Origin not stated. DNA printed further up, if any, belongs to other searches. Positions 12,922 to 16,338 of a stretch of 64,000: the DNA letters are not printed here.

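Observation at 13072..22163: Three tandem giant lipoproteins with alternating MAM-like modules and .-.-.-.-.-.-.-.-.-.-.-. repeats; a fourth paralog lies divergent at the window start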

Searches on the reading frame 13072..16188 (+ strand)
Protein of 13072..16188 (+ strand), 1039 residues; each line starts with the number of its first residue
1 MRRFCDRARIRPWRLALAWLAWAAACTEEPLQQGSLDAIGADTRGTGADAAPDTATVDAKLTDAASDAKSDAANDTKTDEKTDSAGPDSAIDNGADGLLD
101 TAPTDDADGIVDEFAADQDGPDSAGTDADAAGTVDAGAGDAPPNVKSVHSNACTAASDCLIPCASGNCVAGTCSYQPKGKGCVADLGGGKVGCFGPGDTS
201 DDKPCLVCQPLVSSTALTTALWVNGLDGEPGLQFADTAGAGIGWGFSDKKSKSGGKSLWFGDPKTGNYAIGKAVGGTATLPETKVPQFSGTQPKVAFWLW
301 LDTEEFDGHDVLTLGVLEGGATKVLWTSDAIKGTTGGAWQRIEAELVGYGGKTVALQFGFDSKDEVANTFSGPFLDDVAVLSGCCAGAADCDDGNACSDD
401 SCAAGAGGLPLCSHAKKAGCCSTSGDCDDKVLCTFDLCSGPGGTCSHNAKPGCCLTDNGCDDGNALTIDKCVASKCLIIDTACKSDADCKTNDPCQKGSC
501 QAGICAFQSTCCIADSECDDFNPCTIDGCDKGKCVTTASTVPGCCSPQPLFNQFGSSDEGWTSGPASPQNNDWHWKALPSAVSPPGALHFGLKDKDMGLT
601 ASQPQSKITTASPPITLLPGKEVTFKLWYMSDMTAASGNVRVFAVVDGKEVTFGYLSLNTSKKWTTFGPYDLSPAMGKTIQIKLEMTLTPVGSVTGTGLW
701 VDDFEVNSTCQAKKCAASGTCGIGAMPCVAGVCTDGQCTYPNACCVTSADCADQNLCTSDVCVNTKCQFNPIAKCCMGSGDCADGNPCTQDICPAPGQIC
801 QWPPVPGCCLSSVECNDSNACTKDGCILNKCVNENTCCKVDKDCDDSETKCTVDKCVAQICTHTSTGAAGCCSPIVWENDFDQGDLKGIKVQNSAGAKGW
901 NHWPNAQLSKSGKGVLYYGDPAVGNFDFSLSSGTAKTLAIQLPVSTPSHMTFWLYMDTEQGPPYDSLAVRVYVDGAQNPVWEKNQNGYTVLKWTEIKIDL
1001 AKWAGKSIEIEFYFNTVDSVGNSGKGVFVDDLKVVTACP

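Call 8: search_protein_families(library=pfam, proteins=[window:13072-16188:+], max_evalue=1)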
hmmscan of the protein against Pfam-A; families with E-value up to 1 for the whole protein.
window:13072-16188:+ (1039 aa): 2 families
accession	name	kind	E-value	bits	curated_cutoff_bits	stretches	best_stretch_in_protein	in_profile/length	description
PF20773.4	InhA-like_MAM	-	3.8e-09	36.8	26.9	1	969-1034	84-162/191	Immune inhibitor A-like, MAM domain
PF00526.23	Dicty_CTDC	-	0.00016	21.8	27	3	518-537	2-22/24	Dictyostelium (slime mold) repeat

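Call 9: search_protein_families(library=ncbifam, proteins=[window:13072-16188:+], max_evalue=1)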
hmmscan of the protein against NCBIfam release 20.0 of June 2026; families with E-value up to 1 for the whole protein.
window:13072-16188:+ (1039 aa): 1 family
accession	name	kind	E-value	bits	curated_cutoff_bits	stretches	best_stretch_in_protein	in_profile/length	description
NF038128.1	choice_anch_J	domain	6.3e-07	29.7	30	2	932-1034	58-162/162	choice-of-anchor J domain-containing protein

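Call 15: find_homologous_proteins(query=window:13072-16188:+)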
Query window:13072-16188:+ (1039 aa): 213 proteins with E <= 0.001 among 8000 candidates; the best 120 are listed.
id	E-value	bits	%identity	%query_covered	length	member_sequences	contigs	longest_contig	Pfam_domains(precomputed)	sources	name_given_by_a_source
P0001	0.0e+0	2433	100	100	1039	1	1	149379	PF20773.6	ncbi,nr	ncbi:MAG: hypothetical protein EXR79_02080 [Myxococcales bacterium]|nr:hypothetical protein [Myxococ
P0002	0.0e+0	1043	52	88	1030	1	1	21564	PF00526.24,PF20773.6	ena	-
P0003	0.0e+0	1016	51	87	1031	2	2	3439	PF00526.24,PF20773.6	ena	-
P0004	1.0e-296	1005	50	92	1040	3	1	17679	PF00526.24,PF20773.6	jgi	-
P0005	2.0e-290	985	49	95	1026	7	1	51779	PF00526.24,PF20773.6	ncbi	ncbi:MAG: hypothetical protein ACOYOB_03985 [Myxococcota bacterium]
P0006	7.9e-287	973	47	99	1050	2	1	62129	PF00526.24,PF20773.6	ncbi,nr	ncbi:MAG: choice-of-anchor J domain-containing protein [Deltaproteobacteria bacterium]|nr:choice-of-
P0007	3.0e-284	964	47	99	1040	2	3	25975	PF00526.24,PF20773.6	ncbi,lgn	-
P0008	2.5e-282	958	46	99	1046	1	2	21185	PF20773.6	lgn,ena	-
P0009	4.7e-279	947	47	95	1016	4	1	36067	PF00526.24,PF20773.6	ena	-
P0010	3.4e-277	941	48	95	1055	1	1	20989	PF00526.24,PF20773.6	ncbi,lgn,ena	-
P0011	4.4e-277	940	50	88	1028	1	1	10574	PF00526.24,PF20773.6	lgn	-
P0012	5.0e-277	940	48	92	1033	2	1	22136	PF00526.24,PF20773.6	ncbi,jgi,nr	ncbi:MAG: hypothetical protein FJ100_12935 [Deltaproteobacteria bacterium]|nr:hypothetical protein [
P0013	3.7e-275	934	47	91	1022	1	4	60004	PF00526.24,PF20773.6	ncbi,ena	-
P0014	4.4e-275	934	46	99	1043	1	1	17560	PF00526.24,PF20773.6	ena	-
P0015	6.2e-275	933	48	96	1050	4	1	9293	PF00526.24,PF20773.6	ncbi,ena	-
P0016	4.3e-274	931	47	95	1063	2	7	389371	PF00526.24,PF20773.6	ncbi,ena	-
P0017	6.4e-274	930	47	97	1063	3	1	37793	PF20773.6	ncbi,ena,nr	ncbi:MAG: hypothetical protein EXR77_06335 [Myxococcales bacterium]|nr:hypothetical protein [Myxococ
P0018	8.1e-274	930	49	86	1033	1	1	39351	PF00526.24,PF20773.6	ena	-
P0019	2.4e-273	928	46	99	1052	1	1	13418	PF20773.6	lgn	-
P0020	3.8e-270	917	46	100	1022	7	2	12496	PF00526.24,PF20773.6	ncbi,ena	-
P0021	1.2e-268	913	46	99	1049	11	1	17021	PF00526.24,PF20773.6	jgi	jgi:hypothetical protein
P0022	1.8e-266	905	48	89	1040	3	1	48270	PF00526.24,PF20773.6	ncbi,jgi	ncbi:MAG: hypothetical protein RIT45_581 [Pseudomonadota bacterium]|jgi:hypothetical protein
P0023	4.5e-262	891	48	87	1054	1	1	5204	PF00526.24,PF20773.6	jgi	jgi:hypothetical protein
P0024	1.5e-258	879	45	95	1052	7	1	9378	PF00526.24,PF20773.6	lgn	-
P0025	1.3e-252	859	45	88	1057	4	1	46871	PF00526.24,PF20773.6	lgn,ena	-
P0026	1.0e-251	856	45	94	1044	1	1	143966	PF20773.6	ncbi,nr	ncbi:MAG: hypothetical protein H6747_07295 [Deltaproteobacteria bacterium]|nr:hypothetical protein [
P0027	8.8e-246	837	44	96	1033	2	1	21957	PF20773.6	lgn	-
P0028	3.7e-236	805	44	89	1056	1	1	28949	PF00526.24,PF20773.6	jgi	jgi:hypothetical protein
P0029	3.8e-236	805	44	89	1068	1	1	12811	PF00526.24,PF20773.6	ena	-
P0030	1.4e-234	800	43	90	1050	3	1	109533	PF20773.6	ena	-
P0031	1.0e-233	797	41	99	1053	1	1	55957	PF00526.24,PF20773.6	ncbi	-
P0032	3.8e-232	792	40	99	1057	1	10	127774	PF00526.24,PF20773.6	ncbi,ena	-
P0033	1.7e-228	779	40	99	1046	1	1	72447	PF00526.24,PF20773.6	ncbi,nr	ncbi:MAG: hypothetical protein KC502_02940 [Myxococcales bacterium]|nr:hypothetical protein [Myxococ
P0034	1.0e-224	767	42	95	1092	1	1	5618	PF00526.24,PF20773.6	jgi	-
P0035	1.4e-224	767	41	96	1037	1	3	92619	PF00526.24,PF20773.6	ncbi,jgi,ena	-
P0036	5.5e-217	741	40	99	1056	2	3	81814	PF20773.6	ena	-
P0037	2.9e-202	693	33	85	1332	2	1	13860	PF20773.6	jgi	-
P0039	2.7e-179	617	37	88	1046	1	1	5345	PF00526.24,PF20773.6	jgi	jgi:hypothetical protein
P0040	3.3e-170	586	37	87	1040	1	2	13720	PF00526.24,PF20773.6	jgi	jgi:hypothetical protein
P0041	2.3e-166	574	36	100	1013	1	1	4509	PF00526.24,PF20773.6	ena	-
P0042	1.3e-161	558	34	95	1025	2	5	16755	PF00526.24,PF20773.6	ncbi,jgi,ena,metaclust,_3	metaclust:\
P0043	9.9e-158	545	35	93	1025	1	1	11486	PF00526.24,PF20773.6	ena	-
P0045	5.6e-142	493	33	100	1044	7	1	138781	PF00526.24,PF20773.6,PF02018.24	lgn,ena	-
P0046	2.0e-135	471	35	88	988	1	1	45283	PF00526.24,PF20773.6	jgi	jgi:hypothetical protein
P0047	7.0e-129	450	42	54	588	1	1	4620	PF00526.24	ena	-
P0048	4.7e-128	447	29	78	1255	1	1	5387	PF00526.24,PF20773.6,PF00629.31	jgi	jgi:hypothetical protein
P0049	2.1e-111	392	29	63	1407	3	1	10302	PF00526.24,PF20773.6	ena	-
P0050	1.6e-104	369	36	64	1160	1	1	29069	PF00526.24,PF20773.6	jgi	jgi:hypothetical protein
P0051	5.3e-104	367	28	63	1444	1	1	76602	PF00526.24,PF20773.6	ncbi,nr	ncbi:MAG: hypothetical protein IV100_12760 [Myxococcales bacterium]|nr:hypothetical protein [Myxococ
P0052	1.1e-97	346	38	62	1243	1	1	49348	PF00526.24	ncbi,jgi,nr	ncbi:MAG: hypothetical protein FJ100_05840 [Deltaproteobacteria bacterium]|nr:hypothetical protein [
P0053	2.7e-94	335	32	63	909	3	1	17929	PF00526.24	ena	-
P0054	4.4e-93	331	31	63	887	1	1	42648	PF00526.24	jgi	jgi:hypothetical protein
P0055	6.7e-91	324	34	63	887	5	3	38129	PF00526.24,PF20773.6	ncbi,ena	-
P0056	1.6e-89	319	32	63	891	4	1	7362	PF00526.24,PF20773.6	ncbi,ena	-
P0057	1.2e-87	313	36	62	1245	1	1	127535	PF00526.24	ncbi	-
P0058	2.7e-87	312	31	63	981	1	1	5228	PF00526.24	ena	-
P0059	7.8e-87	310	34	54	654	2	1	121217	PF00526.24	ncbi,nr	ncbi:MAG: hypothetical protein IT385_31020 [Deltaproteobacteria bacterium]|nr:hypothetical protein [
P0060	1.7e-86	309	32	63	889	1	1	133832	PF00526.24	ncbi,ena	-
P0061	1.1e-83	300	42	15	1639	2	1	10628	PF09471.16,PF00526.24,PF17957.8,PF19077.7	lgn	-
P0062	2.2e-83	299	33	63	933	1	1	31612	PF00526.24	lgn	-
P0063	2.7e-83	299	33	63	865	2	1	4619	PF00526.24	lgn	-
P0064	5.0e-83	298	29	63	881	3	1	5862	PF00526.24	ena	-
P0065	1.1e-82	297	31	63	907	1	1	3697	PF00526.24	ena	-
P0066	1.9e-82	296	35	62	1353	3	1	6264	PF00526.24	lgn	-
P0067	3.9e-82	295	32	64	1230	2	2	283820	PF00526.24,PF20773.6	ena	-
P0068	5.5e-82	294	35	66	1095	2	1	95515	PF00526.24,PF20773.6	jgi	jgi:hypothetical protein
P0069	3.3e-81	292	31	63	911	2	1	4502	PF00526.24,PF20773.6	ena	-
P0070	2.1e-80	289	35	64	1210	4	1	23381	PF00526.24,PF20773.6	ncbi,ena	-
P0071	2.2e-79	286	34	63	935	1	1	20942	PF00526.24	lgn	-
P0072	3.4e-79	285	40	39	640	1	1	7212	PF00526.24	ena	-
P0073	1.6e-78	283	34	62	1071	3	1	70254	PF00526.24,PF20773.6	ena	-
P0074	1.8e-78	283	33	63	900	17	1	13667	PF00526.24,PF20773.6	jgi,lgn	jgi:hypothetical protein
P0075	1.3e-76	277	34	63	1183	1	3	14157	PF00526.24,PF20773.6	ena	-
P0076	1.8e-76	276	32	64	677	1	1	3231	PF00526.24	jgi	-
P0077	2.7e-76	275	33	58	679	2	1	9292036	PF00526.24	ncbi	-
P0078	7.5e-71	257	30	64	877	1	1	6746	PF00526.24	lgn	-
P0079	1.7e-69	253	30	63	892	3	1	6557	PF00526.24,PF20773.6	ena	-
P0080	1.2e-67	247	29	63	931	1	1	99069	PF00526.24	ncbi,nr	ncbi:MAG: hypothetical protein EXR79_05970 [Myxococcales bacterium]|nr:hypothetical protein [Myxococ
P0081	8.8e-67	244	29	64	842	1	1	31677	PF00526.24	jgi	jgi:hypothetical protein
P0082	1.4e-66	243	42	16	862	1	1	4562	PF00526.24,PF24684.2,PF08450.19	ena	-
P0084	2.1e-63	233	29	63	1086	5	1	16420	PF00526.24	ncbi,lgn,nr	ncbi:MAG TPA: hypothetical protein EYN66_04640 [Myxococcales bacterium]|nr:hypothetical protein [Myx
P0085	2.0e-60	223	32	62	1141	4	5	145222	PF00526.24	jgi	-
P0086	9.8e-60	221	28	54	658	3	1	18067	PF20773.6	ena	-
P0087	5.2e-58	215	28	63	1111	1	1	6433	PF00526.24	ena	-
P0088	6.5e-53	198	30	30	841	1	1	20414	PF00526.24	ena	-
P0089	7.9e-53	198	29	30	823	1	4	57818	PF00526.24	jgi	jgi:hypothetical protein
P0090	4.5e-48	182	39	16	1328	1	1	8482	PF09471.16,PF00526.24,PF17957.8,PF19077.7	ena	-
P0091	5.7e-48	182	26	54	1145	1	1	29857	PF20773.6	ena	-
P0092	1.7e-45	174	29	66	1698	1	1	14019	PF00526.24,PF20773.6,PF21471.4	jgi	-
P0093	3.6e-45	172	47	16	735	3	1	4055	PF00526.24,PF24684.2,PF08450.19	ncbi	-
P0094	1.6e-44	170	35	16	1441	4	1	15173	PF00526.24,PF22352.3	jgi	-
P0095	3.5e-44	169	44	16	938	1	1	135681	PF00526.24,PF08450.19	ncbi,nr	ncbi:MAG: hypothetical protein EXR72_00405 [Myxococcales bacterium]|nr:hypothetical protein [Myxococ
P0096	1.2e-41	161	42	15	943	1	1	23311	PF00526.24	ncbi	-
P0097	1.7e-41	160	44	16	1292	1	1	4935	PF09471.16,PF00526.24,PF17957.8,PF13750.13,PF19077.7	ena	-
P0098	2.1e-40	157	43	15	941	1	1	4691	PF00526.24,PF01436.28,PF08450.19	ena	-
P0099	4.1e-40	156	34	23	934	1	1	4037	PF00526.24,PF24684.2,PF08450.19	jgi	jgi:hypothetical protein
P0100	2.9e-39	153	35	16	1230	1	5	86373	PF00526.24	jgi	jgi:hypothetical protein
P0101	3.6e-39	153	35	16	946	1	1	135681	PF00526.24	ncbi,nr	ncbi:MAG: hypothetical protein EXR72_00400 [Myxococcales bacterium]|nr:hypothetical protein [Myxococ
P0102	2.5e-38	150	40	13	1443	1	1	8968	PF00526.24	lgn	-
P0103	3.6e-38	149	33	23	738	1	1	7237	PF20773.6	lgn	-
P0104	4.7e-38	149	34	20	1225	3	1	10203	PF20773.6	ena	-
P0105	1.7e-37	147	44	16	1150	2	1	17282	PF00526.24,PF00200.29,PF02012.27,PF13088.13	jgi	jgi:cysteine-rich repeat protein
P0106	1.8e-37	147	30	42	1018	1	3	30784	PF00526.24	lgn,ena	-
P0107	3.2e-37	146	46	16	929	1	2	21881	PF00526.24,PF08450.19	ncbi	-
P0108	1.5e-35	141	42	19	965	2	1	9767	PF00526.24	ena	-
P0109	1.8e-34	137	42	16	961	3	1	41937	PF00526.24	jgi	-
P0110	1.9e-34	137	40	16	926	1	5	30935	PF00526.24,PF24684.2,PF08450.19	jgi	jgi:streptogramin lyase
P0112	1.8e-31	127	41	20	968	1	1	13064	PF00526.24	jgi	jgi:hypothetical protein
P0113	4.4e-30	123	35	22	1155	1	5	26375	PF00526.24,PF20773.6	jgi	jgi:hypothetical protein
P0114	3.1e-29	120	46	15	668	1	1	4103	PF00526.24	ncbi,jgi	-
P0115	4.2e-28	116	28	75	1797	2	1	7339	PF00526.24,PF20773.6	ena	-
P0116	2.5e-27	113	35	25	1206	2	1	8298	PF00526.24,PF17957.8,PF13750.13,PF19077.7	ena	-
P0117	1.3e-26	111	32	14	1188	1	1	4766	PF00526.24,PF20773.6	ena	-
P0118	2.1e-25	107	38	20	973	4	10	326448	PF00526.24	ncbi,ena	-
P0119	2.1e-25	107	42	15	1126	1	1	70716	PF00526.24,PF00200.29,PF02012.27,PF13088.13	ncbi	-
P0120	1.8e-24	104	42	16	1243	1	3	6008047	PF09471.16,PF00526.24,PF17957.8,PF13750.13,PF19077.7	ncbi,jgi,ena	-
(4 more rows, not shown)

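Call 16: find_encoding_contigs(protein=P0016, flank=10000, max_places=2)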
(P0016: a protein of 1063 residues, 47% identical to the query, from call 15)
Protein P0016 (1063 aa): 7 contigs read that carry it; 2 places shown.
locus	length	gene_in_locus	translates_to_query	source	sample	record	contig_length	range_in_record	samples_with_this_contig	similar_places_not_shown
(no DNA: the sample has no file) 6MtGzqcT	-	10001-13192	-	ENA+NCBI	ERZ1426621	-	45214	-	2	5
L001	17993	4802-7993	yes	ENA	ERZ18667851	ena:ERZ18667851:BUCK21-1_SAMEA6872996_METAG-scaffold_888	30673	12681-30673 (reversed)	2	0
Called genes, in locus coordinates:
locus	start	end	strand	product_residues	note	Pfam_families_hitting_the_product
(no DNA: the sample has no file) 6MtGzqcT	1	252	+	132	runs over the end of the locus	PF05977:MFS_3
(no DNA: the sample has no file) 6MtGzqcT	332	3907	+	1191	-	PF11617:Cu-binding_MopE (faint)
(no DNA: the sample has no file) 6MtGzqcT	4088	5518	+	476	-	PF00498:FHA, PF16697:Yop-YscD_cpl, PF00158:Sigma54_activat, PF14532:Sigma54_activ_2, PF07724:AAA_2 (weak), PF07728:AAA_5, PF25601:AAA_lid_14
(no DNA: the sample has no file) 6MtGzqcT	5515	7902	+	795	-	-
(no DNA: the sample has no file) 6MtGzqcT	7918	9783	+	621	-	-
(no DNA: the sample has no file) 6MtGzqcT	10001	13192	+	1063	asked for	PF00526:Dicty_CTDC (weak), PF20773:InhA-like_MAM (weak)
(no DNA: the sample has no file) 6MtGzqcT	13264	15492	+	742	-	PF00526:Dicty_CTDC (faint), PF20773:InhA-like_MAM (weak)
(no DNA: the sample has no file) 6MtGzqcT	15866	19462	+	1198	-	PF20773:InhA-like_MAM (faint)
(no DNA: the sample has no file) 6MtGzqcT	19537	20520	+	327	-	PF13646:HEAT_2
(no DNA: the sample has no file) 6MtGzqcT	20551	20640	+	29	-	-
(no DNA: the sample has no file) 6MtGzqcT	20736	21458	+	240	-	PF00072:Response_reg, PF00486:Trans_reg_C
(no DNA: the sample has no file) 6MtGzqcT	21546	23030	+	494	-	-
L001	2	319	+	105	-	?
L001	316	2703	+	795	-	-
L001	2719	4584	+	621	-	-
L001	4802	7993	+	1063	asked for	PF00526:Dicty_CTDC (weak), PF20773:InhA-like_MAM (weak)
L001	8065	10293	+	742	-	PF00526:Dicty_CTDC (faint), PF20773:InhA-like_MAM (weak)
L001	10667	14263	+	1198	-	PF20773:InhA-like_MAM (faint)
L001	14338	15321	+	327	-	PF13646:HEAT_2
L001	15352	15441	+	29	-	-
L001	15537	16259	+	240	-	PF00072:Response_reg, PF00486:Trans_reg_C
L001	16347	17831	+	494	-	-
